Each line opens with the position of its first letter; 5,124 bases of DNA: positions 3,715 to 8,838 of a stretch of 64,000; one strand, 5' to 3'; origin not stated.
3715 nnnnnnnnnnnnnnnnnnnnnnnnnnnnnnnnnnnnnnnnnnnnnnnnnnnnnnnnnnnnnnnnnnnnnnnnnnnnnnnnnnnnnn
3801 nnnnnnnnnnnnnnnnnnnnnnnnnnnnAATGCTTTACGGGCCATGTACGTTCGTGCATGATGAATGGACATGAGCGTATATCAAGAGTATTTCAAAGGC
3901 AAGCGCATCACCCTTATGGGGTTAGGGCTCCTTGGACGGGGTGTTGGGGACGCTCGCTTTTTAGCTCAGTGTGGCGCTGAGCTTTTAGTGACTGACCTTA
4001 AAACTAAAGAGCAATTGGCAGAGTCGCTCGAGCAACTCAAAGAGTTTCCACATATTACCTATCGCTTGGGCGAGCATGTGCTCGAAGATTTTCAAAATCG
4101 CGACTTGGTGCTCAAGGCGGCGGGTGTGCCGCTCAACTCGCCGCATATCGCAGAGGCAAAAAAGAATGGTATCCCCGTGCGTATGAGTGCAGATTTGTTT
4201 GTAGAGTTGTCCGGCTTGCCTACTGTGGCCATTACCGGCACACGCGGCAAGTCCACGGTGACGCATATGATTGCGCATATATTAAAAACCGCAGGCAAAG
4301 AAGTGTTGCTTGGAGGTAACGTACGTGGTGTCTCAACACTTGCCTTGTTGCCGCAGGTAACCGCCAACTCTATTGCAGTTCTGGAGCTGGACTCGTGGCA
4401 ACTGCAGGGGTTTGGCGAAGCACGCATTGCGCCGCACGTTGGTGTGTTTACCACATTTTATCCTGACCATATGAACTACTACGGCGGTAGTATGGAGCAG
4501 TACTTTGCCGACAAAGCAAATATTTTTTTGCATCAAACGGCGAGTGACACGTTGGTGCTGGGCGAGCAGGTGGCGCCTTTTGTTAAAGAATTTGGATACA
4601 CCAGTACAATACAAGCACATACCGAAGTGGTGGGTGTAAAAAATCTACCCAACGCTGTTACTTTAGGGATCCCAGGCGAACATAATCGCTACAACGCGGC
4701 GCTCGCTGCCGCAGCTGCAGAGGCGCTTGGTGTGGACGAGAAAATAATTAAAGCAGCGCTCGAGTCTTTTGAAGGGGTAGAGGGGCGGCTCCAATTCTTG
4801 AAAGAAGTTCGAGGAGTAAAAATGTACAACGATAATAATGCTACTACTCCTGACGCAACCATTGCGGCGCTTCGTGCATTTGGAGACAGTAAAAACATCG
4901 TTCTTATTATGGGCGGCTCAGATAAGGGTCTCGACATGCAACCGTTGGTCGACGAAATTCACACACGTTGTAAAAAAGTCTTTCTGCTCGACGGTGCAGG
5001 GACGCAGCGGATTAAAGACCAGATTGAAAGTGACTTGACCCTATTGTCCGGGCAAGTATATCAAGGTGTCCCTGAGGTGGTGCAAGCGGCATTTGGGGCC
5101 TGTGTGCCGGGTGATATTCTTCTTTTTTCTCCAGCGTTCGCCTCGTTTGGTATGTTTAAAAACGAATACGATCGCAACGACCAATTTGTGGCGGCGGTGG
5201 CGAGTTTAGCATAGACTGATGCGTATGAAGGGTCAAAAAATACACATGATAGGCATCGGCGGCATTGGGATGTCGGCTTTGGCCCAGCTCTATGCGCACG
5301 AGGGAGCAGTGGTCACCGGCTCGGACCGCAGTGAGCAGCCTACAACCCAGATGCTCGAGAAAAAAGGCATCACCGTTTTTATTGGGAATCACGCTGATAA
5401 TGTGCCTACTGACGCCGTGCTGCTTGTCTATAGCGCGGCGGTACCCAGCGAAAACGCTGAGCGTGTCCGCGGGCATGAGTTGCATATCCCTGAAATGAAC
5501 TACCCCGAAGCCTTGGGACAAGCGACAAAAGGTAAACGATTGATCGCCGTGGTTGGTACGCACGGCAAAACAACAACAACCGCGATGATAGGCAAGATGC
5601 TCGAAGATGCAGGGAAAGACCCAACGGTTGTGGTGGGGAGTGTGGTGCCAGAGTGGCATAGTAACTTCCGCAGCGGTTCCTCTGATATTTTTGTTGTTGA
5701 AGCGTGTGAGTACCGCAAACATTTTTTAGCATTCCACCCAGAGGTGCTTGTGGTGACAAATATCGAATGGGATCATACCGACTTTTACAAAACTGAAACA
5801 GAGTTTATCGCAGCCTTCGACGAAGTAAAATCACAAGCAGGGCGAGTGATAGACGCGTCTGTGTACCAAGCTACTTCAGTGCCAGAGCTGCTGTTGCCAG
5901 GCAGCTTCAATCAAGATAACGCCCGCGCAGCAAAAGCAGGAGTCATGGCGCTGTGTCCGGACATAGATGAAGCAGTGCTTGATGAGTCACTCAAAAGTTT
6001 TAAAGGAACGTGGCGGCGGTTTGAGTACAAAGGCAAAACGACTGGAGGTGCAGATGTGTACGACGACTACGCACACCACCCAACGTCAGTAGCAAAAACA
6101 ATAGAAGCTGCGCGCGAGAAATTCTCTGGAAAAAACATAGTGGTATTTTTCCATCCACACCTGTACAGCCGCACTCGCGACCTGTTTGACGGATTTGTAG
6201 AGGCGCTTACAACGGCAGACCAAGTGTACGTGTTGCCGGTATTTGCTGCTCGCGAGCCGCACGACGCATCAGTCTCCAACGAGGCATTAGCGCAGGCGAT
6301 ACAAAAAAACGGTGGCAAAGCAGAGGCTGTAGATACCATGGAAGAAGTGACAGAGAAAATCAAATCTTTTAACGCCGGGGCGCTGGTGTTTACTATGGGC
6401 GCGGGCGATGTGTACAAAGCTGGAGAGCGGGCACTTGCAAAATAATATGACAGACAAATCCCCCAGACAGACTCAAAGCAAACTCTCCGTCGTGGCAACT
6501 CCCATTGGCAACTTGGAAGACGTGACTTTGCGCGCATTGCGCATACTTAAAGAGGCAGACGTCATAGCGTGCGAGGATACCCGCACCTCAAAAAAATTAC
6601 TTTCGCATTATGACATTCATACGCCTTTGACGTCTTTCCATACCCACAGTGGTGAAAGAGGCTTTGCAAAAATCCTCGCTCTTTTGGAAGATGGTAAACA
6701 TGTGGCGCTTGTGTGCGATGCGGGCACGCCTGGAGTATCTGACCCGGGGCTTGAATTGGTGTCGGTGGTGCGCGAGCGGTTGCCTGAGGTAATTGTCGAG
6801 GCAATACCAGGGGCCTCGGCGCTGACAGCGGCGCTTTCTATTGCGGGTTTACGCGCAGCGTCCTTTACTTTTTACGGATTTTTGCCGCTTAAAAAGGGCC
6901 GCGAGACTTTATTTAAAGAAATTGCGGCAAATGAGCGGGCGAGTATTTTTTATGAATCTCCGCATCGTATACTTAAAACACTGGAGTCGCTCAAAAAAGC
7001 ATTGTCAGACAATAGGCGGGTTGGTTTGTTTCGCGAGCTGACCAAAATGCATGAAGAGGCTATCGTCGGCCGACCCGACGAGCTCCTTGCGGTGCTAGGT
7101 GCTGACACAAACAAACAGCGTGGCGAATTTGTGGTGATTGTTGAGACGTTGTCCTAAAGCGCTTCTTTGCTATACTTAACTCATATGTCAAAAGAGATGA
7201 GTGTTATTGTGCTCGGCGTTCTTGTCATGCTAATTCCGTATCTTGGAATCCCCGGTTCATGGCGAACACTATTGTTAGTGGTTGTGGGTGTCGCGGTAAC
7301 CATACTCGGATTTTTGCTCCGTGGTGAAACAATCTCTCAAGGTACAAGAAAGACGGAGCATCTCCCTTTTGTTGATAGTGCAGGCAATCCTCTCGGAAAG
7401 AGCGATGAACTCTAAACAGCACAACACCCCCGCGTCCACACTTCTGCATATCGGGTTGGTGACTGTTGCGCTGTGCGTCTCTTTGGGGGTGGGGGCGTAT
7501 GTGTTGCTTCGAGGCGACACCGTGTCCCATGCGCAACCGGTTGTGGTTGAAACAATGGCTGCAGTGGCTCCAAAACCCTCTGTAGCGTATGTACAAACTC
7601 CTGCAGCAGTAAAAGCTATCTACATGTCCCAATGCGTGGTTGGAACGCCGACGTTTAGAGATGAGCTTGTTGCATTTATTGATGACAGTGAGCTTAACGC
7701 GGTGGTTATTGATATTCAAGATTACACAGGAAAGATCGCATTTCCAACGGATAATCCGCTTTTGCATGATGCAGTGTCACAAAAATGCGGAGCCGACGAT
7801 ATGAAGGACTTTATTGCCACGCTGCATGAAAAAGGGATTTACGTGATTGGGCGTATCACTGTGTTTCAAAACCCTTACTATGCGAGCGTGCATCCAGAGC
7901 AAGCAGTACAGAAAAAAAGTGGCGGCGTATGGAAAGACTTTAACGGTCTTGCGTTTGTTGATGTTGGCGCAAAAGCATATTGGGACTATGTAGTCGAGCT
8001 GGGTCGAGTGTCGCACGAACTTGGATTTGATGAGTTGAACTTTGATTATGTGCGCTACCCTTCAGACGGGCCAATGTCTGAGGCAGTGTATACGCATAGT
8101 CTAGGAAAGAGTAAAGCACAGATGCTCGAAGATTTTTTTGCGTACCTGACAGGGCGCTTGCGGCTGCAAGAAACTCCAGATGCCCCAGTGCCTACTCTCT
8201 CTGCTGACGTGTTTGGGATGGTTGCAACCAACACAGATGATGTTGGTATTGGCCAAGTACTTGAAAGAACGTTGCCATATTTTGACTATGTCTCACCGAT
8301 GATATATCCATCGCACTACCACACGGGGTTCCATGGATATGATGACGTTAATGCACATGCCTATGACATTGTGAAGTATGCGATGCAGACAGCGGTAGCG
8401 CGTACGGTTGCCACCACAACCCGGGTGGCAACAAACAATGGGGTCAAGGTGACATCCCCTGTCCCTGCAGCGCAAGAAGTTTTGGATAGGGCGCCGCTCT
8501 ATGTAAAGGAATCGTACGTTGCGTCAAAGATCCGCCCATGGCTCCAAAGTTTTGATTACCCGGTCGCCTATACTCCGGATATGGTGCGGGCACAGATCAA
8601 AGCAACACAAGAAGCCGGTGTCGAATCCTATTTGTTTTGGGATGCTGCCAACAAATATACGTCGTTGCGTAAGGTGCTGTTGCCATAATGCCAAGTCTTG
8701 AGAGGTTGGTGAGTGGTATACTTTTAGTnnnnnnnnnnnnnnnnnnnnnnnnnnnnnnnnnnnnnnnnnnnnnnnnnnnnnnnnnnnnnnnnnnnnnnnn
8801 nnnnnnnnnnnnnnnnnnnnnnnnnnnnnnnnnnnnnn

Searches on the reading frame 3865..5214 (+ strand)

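Call 49: search_protein_families(library=pfam, proteins=[window:3865-5214:+], max_evalue=0.00001)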
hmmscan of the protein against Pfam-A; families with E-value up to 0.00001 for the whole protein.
window:3865-5214:+ (449 aa): 3 families
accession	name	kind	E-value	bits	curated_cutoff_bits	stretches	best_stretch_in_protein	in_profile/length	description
PF08245.18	Mur_ligase_M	-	1.1e-21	78.2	24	1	123-233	1-122/200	Mur ligase middle domain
PF02875.26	Mur_ligase_C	-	1.2e-12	49.2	28.4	1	307-424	1-126/127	Mur ligase, glutamate ligase domain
PF21799.2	MurD-like_N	-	2.4e-08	34.6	27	1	13-105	1-86/88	Mur ligase MurD-like, N-terminal domain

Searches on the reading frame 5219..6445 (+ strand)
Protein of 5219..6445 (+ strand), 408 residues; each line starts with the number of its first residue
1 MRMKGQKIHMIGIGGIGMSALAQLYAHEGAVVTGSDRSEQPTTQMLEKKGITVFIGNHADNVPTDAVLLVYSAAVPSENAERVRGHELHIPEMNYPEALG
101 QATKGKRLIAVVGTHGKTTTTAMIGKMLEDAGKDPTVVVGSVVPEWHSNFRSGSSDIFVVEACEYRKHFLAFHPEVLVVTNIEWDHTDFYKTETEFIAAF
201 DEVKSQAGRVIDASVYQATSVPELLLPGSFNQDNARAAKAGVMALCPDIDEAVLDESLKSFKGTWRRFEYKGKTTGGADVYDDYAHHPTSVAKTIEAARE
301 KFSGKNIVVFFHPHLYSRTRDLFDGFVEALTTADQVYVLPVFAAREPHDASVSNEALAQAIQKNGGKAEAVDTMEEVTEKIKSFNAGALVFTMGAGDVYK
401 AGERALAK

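Call 49: search_protein_families(library=pfam, proteins=[window:5219-6445:+], max_evalue=0.00001)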
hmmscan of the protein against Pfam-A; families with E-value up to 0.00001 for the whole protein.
window:5219-6445:+ (408 aa): 3 families
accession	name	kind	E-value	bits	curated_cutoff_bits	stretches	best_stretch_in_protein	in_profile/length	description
PF02875.26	Mur_ligase_C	-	4.7e-25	89.3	28.4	1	266-396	1-127/127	Mur ligase, glutamate ligase domain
PF01225.30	Mur_ligase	-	1.9e-24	86.3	21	1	7-106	1-94/95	Mur ligase family, catalytic domain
PF08245.18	Mur_ligase_M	-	2.1e-12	47.8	24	1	111-202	1-108/200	Mur ligase middle domain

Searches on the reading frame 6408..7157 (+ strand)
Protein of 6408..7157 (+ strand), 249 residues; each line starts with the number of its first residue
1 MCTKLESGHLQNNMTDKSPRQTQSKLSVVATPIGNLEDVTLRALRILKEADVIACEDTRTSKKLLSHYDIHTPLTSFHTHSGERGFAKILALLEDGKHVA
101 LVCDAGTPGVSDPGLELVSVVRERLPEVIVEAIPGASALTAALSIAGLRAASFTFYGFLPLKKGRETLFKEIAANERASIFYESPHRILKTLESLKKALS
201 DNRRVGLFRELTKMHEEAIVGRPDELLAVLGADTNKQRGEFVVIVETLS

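Call 49: search_protein_families(library=pfam, proteins=[window:6408-7157:+], max_evalue=0.00001)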
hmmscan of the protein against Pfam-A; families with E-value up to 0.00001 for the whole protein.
window:6408-7157:+ (249 aa): 1 family
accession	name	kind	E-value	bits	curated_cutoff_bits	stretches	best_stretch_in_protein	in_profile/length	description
PF00590.25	TP_methylase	-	2.2e-35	123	27.8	1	25-224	1-209/212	Tetrapyrrole (Corrin/Porphyrin) Methylases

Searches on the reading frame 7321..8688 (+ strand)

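Call 49: search_protein_families(library=pfam, proteins=[window:7321-8688:+], max_evalue=0.00001)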
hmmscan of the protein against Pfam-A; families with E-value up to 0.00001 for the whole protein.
window:7321-8688:+ (455 aa): 2 families
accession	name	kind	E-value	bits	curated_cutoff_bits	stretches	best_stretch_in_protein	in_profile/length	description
PF13200.12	DUF4015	-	1.6e-83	280.9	27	2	99-366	1-263/313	Putative glycosyl hydrolase domain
PF14871.12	GHL6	-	9e-06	26.4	35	0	115-203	4-88/132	Hypothetical glycosyl hydrolase 6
